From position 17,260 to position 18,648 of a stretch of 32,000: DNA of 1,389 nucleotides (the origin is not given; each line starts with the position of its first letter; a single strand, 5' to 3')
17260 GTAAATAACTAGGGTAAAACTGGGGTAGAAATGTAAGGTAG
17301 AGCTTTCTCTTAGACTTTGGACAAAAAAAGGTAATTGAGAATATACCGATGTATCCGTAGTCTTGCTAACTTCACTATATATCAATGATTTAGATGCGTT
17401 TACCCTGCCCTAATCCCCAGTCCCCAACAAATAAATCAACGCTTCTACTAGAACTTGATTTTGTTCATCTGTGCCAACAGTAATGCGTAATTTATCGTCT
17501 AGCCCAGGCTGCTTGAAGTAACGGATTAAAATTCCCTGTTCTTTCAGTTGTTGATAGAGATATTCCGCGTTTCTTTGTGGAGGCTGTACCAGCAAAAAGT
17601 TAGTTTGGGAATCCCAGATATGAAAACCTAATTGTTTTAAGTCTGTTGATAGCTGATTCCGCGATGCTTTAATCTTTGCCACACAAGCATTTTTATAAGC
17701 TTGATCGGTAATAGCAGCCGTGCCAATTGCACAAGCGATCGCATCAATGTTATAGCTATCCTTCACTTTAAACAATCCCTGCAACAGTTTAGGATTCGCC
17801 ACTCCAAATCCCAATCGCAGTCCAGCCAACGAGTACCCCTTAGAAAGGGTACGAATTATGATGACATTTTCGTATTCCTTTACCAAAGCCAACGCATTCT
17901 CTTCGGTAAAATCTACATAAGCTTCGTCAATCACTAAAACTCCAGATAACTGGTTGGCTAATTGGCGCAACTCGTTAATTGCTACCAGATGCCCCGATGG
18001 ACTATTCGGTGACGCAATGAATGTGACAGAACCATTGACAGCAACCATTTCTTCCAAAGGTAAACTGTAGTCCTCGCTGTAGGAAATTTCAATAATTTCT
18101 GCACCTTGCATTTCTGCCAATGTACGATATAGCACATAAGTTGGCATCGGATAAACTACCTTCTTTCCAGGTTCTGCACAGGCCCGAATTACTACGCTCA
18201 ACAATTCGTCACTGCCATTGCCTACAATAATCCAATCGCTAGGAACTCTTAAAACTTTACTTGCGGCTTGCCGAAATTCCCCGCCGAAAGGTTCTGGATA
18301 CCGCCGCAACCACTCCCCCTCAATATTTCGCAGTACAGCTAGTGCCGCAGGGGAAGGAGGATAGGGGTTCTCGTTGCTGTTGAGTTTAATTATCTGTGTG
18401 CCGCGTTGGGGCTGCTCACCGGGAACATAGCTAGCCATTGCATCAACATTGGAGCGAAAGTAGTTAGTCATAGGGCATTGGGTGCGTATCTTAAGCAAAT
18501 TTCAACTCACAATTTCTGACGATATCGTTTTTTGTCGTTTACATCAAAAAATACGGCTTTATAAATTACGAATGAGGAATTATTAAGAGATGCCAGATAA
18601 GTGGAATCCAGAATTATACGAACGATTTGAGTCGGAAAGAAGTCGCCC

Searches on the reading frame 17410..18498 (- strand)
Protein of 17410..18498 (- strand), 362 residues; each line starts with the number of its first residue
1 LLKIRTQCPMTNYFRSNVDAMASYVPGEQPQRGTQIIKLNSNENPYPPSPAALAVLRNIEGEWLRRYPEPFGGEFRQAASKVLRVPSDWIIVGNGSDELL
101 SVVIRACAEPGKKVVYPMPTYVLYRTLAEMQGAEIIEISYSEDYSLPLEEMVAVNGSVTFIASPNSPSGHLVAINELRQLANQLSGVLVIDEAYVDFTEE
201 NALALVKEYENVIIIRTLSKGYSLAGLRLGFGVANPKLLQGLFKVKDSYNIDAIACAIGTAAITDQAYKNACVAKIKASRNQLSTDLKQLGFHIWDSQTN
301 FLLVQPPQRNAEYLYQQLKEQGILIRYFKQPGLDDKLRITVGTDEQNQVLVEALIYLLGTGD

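Call 5: search_protein_families(library=pfam, max_evalue=0.1, proteins=[window:17410-18498:-])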
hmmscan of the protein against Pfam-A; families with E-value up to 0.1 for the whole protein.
window:17410-18498:- (362 aa): 2 families
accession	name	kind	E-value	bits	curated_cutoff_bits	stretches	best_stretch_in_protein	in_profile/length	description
PF00155.27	Aminotran_1_2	-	1.5e-58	199.1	19.7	1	35-354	2-361/361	Aminotransferase class I and II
PF04864.19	Alliinase_C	-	0.00036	20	22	1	88-233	67-207/363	Allinase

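Call 9: find_encoding_contigs(protein=window:17410-18498:-, flank=10000, max_places=10)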
Protein window:17410-18498:- (362 aa): no gene with exactly this product is on record in the collection.

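Call 11: find_encoding_contigs(protein=window:17413-18471:-, flank=10000, max_places=10)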
Protein seq(353 aa) (353 aa): 23 contigs read that carry it; 10 places shown.
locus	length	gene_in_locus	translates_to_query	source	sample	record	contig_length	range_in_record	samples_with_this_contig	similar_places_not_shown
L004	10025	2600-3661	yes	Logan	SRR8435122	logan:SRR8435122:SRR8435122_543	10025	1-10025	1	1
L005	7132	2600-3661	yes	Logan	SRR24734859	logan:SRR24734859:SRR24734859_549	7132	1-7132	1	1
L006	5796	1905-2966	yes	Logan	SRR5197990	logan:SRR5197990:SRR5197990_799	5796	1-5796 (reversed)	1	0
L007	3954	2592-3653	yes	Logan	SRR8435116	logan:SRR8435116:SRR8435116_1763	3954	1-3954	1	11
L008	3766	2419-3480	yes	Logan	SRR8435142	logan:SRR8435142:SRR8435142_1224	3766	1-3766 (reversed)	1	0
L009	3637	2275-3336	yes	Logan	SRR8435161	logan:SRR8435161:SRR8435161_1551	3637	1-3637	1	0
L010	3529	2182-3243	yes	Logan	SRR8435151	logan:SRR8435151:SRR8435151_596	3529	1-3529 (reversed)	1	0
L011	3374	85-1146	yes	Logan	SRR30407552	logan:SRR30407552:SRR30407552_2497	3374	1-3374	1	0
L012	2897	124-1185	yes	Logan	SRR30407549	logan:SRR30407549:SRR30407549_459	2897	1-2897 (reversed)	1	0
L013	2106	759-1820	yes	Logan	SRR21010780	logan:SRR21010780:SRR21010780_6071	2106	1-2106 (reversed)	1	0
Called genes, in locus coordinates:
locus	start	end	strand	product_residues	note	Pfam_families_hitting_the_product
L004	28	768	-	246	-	PF00296:Bac_luciferase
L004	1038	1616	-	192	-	PF00849:PseudoU_synth_2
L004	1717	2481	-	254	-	PF13489:Methyltransf_23, PF01209:Ubie_methyltran (weak), PF05175:MTS (weak), PF13847:Methyltransf_31, PF08241:Methyltransf_11, PF08242:Methyltransf_12, PF13649:Methyltransf_25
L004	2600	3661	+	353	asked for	PF00155:Aminotran_1_2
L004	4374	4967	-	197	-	PF06206:CpeT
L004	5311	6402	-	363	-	PF00291:PALP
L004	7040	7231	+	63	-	-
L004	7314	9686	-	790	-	-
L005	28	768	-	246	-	PF00296:Bac_luciferase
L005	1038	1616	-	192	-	PF00849:PseudoU_synth_2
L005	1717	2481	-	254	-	PF13489:Methyltransf_23, PF01209:Ubie_methyltran (weak), PF05175:MTS (weak), PF13847:Methyltransf_31, PF08241:Methyltransf_11, PF08242:Methyltransf_12, PF13649:Methyltransf_25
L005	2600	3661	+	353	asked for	PF00155:Aminotran_1_2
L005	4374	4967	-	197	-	PF06206:CpeT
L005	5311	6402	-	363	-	PF00291:PALP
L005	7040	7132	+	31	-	?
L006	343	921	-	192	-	PF00849:PseudoU_synth_2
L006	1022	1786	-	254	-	PF13489:Methyltransf_23, PF01209:Ubie_methyltran (weak), PF05175:MTS (weak), PF13847:Methyltransf_31, PF08241:Methyltransf_11, PF08242:Methyltransf_12, PF13649:Methyltransf_25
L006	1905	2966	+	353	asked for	PF00155:Aminotran_1_2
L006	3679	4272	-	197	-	PF06206:CpeT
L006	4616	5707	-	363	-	PF00291:PALP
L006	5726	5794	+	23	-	?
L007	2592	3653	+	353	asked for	PF00155:Aminotran_1_2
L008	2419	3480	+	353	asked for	PF00155:Aminotran_1_2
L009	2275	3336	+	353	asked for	PF00155:Aminotran_1_2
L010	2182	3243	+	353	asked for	PF00155:Aminotran_1_2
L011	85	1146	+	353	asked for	PF00155:Aminotran_1_2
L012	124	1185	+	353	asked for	PF00155:Aminotran_1_2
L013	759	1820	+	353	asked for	PF00155:Aminotran_1_2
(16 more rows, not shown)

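Call 26: find_encoding_contigs(protein=P0003, flank=6000, max_places=4)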
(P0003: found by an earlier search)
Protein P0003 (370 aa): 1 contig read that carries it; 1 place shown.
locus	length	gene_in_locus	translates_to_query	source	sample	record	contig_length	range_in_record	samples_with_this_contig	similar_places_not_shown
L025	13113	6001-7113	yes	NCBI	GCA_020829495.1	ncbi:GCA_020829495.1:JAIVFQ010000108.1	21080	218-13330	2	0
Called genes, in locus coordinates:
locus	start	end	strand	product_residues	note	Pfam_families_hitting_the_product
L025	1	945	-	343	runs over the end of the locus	-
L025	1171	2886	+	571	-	PF13537:GATase_7 (faint), PF00733:Asn_synthase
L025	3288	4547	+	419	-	PF00278:Orn_DAP_Arg_deC, PF02784:Orn_Arg_deC_N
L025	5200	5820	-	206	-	PF00849:PseudoU_synth_2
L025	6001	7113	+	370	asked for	PF00155:Aminotran_1_2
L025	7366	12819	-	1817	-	PF00069:Pkinase, PF07714:PK_Tyr_Ser-Thr, PF13191:AAA_16, PF00512:HisKA (faint), PF01590:GAF, PF13185:GAF_2 (weak), PF02518:HATPase_c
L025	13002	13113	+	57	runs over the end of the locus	-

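Call 44: predict_structure(alignment_id=A2)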
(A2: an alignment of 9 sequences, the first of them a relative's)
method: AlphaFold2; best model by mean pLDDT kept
length: 170 residues; sequences in the alignment: 9
mean_pLDDT: 61.8   pTM: 0.31
mean pLDDT of the five models: 61.8, 58.9, 54.4, 52.4, 51.1
residues with pLDDT >= 90: 0; 70-90: 60; 50-70: 58; < 50: 52
segments of 3 or more residues with pLDDT < 50: 1-3, 58-67, 69-74, 132-141, 148-152, 154-170
pLDDT, mean of each block of 10 residues (from residue 1): 54 81 78 83 79 60 44 55 70 70 65 70 62 45 51 43 40
secondary structure, 60 per line:
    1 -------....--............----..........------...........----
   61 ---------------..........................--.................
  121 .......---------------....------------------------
elements in order: H8-11 H14-25 H30-39 H46-56 H76-101 H104-127 H143-146

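Call 45: search_protein_representatives(alignment_id=A2)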
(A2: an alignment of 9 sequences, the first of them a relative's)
Query: 9 sequences, 170 profile positions. Proteins with E-value up to 0.001 (for the whole library): 47; up to 1e-10: 11; up to 1e-30: 2. The best 47 are listed.
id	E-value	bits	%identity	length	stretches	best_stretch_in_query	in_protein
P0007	1.1e-94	331.0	-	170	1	1-170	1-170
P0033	3.3e-78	277.4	-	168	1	1-169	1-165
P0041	3.8e-28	114.5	-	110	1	1-104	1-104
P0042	1.3e-22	96.5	-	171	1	4-148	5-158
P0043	1.1e-20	90.3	-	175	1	5-161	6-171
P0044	1.5e-20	89.7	-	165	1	6-150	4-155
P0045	7.1e-19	84.3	-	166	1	2-151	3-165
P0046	1.3e-14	70.5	-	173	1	1-155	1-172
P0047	2.0e-12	63.4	-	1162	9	87-117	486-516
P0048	1.0e-11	61.0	-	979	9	87-114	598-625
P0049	7.9e-11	58.1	-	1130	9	87-114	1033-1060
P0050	2.6e-07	46.7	-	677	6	86-133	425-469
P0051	4.1e-07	46.0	-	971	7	86-115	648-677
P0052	4.4e-07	46.0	-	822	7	86-112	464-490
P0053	4.6e-07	45.9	-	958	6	86-113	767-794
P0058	2.8e-06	43.4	-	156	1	1-147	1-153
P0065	1.9e-05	40.6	-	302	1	7-121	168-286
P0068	5.7e-05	39.1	-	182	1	2-116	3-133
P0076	2.7e-04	36.9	-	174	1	3-148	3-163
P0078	3.9e-04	36.4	-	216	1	4-111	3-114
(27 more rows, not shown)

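Call 46: search_protein_families(library=pfam, max_evalue=0.01, proteins=[P0042, P0043, P0044, P0045, P0046, P0058, P0065, P0068, P0076, P0078])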
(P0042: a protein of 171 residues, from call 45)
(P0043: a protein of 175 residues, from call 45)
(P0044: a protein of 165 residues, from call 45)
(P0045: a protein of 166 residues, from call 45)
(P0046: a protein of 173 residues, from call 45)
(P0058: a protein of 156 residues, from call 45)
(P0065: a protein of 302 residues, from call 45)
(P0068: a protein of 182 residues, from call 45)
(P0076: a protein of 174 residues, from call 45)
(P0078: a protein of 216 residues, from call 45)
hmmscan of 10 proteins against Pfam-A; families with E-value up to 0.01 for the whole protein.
P0042 (171 aa): 0 families

P0043 (175 aa): 0 families

P0044 (165 aa): 0 families

P0045 (166 aa): 0 families

P0046 (173 aa): 0 families

P0058 (156 aa): 0 families

P0065 (302 aa): 0 families

P0068 (182 aa): 0 families

P0076 (174 aa): 0 families

P0078 (216 aa): 0 families

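Call 51: search_solved_structures(query=A3, max_evalue=10, show_alignments=2)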
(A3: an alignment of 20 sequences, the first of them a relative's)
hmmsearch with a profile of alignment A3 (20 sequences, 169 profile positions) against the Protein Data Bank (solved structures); distinct sequences matched with E-value up to 10: 9.
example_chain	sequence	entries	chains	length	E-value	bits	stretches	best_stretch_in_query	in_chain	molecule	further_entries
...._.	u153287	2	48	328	0.074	16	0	8-39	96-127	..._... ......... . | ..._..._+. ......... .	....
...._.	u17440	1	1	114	0.1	15.5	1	106-149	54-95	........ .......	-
8vd6_A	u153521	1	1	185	0.11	15.4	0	14-38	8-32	CAP REPEAT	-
2o8k_A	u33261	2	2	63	0.83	12.6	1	28-54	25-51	RNA polymerase sigma factor RpoN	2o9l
8g9j_A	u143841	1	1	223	0.83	12.6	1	74-128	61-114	THR1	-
8skx_A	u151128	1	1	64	1.1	12.2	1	12-42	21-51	Miniprotein HHH_rd4_0518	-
8qup_A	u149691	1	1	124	1.1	12.2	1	81-131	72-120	Bop1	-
4gn0_A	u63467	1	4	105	1.1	12.2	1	85-155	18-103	Hamp domain of AF1503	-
2ahq_A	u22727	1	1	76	1.1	12.2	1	28-54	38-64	RNA polymerase sigma factor RpoN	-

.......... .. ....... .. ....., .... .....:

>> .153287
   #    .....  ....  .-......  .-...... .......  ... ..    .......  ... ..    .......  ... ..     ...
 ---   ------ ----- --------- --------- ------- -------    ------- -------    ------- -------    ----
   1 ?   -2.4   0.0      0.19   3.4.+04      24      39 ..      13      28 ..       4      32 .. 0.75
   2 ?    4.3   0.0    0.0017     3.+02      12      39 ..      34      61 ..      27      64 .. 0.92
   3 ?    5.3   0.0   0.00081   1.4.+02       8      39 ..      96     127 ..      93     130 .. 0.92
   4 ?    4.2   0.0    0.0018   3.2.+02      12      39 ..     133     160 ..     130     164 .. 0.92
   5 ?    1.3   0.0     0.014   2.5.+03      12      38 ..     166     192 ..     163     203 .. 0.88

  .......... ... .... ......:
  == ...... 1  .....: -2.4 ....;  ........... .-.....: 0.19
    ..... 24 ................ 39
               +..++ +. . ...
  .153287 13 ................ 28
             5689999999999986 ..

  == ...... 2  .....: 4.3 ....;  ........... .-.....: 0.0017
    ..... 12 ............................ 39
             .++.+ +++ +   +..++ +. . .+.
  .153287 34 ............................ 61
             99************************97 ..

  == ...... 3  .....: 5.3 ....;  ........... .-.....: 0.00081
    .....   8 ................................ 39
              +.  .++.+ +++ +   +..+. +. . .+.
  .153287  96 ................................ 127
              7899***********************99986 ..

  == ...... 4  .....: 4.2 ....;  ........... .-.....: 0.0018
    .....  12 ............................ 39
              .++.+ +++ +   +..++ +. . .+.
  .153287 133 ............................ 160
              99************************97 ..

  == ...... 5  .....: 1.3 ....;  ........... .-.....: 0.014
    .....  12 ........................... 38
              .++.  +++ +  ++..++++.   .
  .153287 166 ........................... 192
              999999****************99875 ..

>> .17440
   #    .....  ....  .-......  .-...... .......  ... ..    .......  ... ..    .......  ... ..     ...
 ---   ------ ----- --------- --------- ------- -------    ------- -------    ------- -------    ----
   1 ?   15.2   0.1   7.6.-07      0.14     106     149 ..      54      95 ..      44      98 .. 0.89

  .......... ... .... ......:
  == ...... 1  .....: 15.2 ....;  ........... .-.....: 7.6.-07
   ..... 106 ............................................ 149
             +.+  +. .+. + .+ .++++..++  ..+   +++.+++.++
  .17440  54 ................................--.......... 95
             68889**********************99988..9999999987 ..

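Call 52: fold_search(model_id=the predicted structure, library=viral)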
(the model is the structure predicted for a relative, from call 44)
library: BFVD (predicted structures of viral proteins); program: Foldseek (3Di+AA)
matches with E <= 10: 364; with E <= 0.001: 0
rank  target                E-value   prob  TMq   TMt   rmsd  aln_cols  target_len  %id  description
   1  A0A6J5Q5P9            7.6e-02  0.57  0.25  0.27  20.5       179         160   17  Uncharacterized protein [uncultured Caudovirales phage]
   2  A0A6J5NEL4            1.5e-01  0.41  0.25  0.19  26.8       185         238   14  GcrA cell cycle regulator [uncultured Caudovirales phage]
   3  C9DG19                1.6e-01  0.38  0.26  0.22  17.2       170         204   15  Gp16 terminase DNA packaging enzyme small subunit [Delftia phage PhiW-14]
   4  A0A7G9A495            2.5e-01  0.44  0.22  0.23  16.0       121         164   17  Uncharacterized protein [Bacteriophage sp.]
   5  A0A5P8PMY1            2.6e-01  0.87  0.31  0.32  22.6       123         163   15  Terminase small subunit [Stenotrophomonas phage Moby]
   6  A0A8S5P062            2.8e-01  0.69  0.32  0.31  18.9       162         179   18  DUF3486 family protein [Siphoviridae sp. ctwhn18]
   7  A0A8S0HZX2            3.3e-01  0.82  0.28  0.49  22.8        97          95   11  (no name in the UniProt tables at hand)
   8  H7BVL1                3.3e-01  0.69  0.30  0.20  15.8       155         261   15  (no name in the UniProt tables at hand)
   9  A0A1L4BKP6            3.5e-01  0.33  0.22  0.22  19.9       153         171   13  Terminase, small subunit [Thermus phage G20c]
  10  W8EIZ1                4.0e-01  0.10  0.14  0.16  17.9       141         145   13  (no name in the UniProt tables at hand)
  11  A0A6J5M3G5            4.2e-01  0.66  0.26  0.26  13.8       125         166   14  Small terminase protein [uncultured Caudovirales phage]
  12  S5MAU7                4.5e-01  0.77  0.29  0.35  31.4       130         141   18  Terminase DNA packaging enzyme small subunit [Sinorhizobium phage phiM12]
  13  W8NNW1                4.5e-01  0.75  0.29  0.28  16.3       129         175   12  Uncharacterized protein [Microbacterium phage vB_MoxS-ISF9]
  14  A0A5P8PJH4            5.0e-01  0.80  0.31  0.48  15.9       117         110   13  Uncharacterized protein [Stenotrophomonas phage Mendera]
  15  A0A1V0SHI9            6.4e-01  0.44  0.26  0.24  14.7       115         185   13  Uncharacterized protein [Klosneuvirus KNV1]
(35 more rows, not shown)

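Call 56: search_protein_families(library=pfam, alignment_id=A3, max_evalue=10)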
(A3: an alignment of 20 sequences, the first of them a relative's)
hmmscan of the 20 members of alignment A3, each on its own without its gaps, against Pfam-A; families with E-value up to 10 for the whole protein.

A. member 1, P0007 (170 aa): 1 family
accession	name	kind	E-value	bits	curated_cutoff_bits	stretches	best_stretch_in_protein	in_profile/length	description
PF11985.13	Phage_Mu_Gp27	-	0.16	12.8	28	1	9-43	1-37/173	Bacteriophage Mu, Gp27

B. families by the number of members that match (of 20 scanned): 13 families
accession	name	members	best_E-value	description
PF11985.13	Phage_Mu_Gp27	4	0.015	Bacteriophage Mu, Gp27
PF20057.4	DUF6456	1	0.049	Domain of unknown function (DUF6456)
PF11588.13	DUF3243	1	0.061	Protein of unknown function (DUF3243)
PF04336.18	ACP_PD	1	0.068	Acyl carrier protein phosphodiesterase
PF14255.11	Cys_rich_CPXG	1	0.075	Cysteine-rich CPXCG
PF18993.5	Rv0078B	1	0.098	Rv0078B-related antitoxin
PF12719.13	Cnd3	1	0.12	Nuclear condensing complex subunits, C-term domain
PF12580.14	TPPII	1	0.12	Tripeptidyl peptidase II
PF06418.20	CTP_synth_N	1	0.14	CTP synthase N-terminus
PF07336.16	ABATE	1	0.18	Putative stress-induced transcription regulator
PF00959.24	Phage_lysozyme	1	0.27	Phage lysozyme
PF20503.3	DUF6730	1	0.43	Family of unknown function (DUF6730)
PF21023.2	DENR_N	1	0.67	DENR, N-terminal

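Call 66: find_related_loci(query=A2, collection=viral_contigs, flank=10000)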
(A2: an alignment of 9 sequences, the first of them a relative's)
Query A2 (170 aa) in viral_contigs; peptide patterns used: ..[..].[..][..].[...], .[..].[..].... (x = any residue, [..] = any of these).
97 stretches matched a pattern, but none encodes a relative of the query by tblastn (E <= 1e-3).

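Call 83: fold_search(model_id=the predicted structure, library=pdb)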
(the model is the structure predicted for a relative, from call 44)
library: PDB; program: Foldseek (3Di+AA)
matches with E <= 10: 172; with E <= 0.001: 0
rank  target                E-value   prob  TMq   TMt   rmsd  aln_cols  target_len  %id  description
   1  8bsi_SP               4.5e-01  0.35  0.24  0.27  18.5       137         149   18  Giardia ribosome chimeric hybrid-like GDP+Pi bound state (B1) (released 2023-03-15)
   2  6ejq_A                6.5e-01  0.38  0.25  0.30  15.1       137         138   13  Crystal structure of a C-terminally truncated small terminase protein from the thermophilic bacteriophage G20c (released 2018-10-10)
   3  6ejq_B                7.3e-01  0.33  0.24  0.28  15.2       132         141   13  Crystal structure of a C-terminally truncated small terminase protein from the thermophilic bacteriophage G20c (released 2018-10-10)
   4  9axt_AQ               7.3e-01  0.20  0.23  0.26  19.2       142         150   21  Non-translating S. pombe ribosome (released 2024-10-16)
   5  6zj3_ST               8.2e-01  0.28  0.24  0.28  12.5       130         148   22  Cryo-EM structure of the highly atypical cytoplasmic ribosome of Euglena gracilis (released 2020-10-07)
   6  9g25_J                8.7e-01  0.30  0.23  0.34  13.8       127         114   16  snR30 snoRNP - State 1 - Utp23-Krr1-deltaC3 (released 2025-06-18)
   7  8ip8_pa               8.7e-01  0.20  0.24  0.26  20.4       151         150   16  Wheat 80S ribosome stalled on AUG-Stop boron dependently (released 2024-02-21)
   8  9fny_AR               9.2e-01  0.25  0.24  0.26  13.4       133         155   15  PF30S-PF30S dimer mediated by aRDF from P. furiosus (Structure I) (released 2025-01-15)
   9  6tmf_R                1.1e+00  0.23  0.24  0.26  14.5       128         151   16  Structure of an archaeal ABCE1-bound ribosomal post-splitting complex (released 2020-02-12)
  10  8ova_AG               1.2e+00  0.20  0.24  0.27  21.9       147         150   18  CRYO-EM STRUCTURE OF TRYPANOSOMA BRUCEI PROCYCLIC FORM 80S RIBOSOME : PARENTAL STRAIN (released 2023-11-29)
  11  1s3q_G                1.2e+00  0.20  0.28  0.29  15.9       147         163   15  Crystal structures of a novel open pore ferritin from the hyperthermophilic Archaeon Archaeoglobus fulgidus (released 2005-04-12)
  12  8oj3_P                1.2e+00  0.16  0.22  0.25  14.1       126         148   21  Crystal structure of the Candida albicans 80S ribosome in complex with geneticin G418 (rotated state) (released 2024-10-09)
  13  8fvy_N                1.2e+00  0.16  0.23  0.26  18.7       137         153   18  40S subunit of the Giardia lamblia 80S ribosome (released 2024-01-24)
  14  6zu5_SN0              1.3e+00  0.18  0.22  0.25  13.1       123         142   18  Structure of the Paranosema locustae ribosome in complex with Lso2 (released 2020-11-04)
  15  7qix_R                1.3e+00  0.18  0.24  0.26  20.9       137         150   15  Specific features and methylation sites of a plant ribosome. 40S body ribosomal subunit. (released 2022-06-15)
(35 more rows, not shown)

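Call 103: search_solved_structures(query=A5, max_evalue=1)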
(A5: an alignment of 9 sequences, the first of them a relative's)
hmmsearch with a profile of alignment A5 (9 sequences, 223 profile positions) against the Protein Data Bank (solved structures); distinct sequences matched with E-value up to 1: 1.
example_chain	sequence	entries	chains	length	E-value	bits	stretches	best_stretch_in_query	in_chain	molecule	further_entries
4v7e_BB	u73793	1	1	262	0.42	13.5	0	24-85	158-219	40S ribosomal protein S1E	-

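Call 104: search_protein_families(library=pfam, alignment_id=A5, max_evalue=1)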
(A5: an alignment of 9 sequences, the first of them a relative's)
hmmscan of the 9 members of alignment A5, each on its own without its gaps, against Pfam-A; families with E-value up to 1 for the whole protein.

A. member 1, P0006 (224 aa): 2 families
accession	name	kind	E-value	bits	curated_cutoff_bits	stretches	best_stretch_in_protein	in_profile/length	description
PF05178.17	Kri1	-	0.11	13.5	25.2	1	18-86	8-77/102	KRI1-like family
PF18946.5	Apex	-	0.49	11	20.8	1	102-110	6-14/23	GpV Apex motif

B. families by the number of members that match (of 9 scanned): 7 families
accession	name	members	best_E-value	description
PF07133.16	Merozoite_SPAM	1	0.087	Merozoite surface protein (SPAM)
PF05178.17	Kri1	1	0.11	KRI1-like family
PF25621.1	PhiKZ_gp244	1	0.11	Bacteriophage PhiKZ capsid decoration protein gp244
PF11068.13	YlqD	1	0.11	YlqD protein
PF12330.14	Haspin_kinase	1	0.16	Haspin like kinase domain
PF18946.5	Apex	1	0.49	GpV Apex motif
PF12127.13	FloA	1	0.65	Flotillin-like protein FloA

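Call 114: find_related_loci(query=A7, collection=viral_contigs, flank=8000)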
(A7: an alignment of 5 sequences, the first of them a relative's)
Query A7 (166 aa) in viral_contigs; peptide patterns used: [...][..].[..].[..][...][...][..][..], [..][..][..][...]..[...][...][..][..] (x = any residue, [..] = any of these).
3 stretches matched a pattern, but none encodes a relative of the query by tblastn (E <= 1e-3).
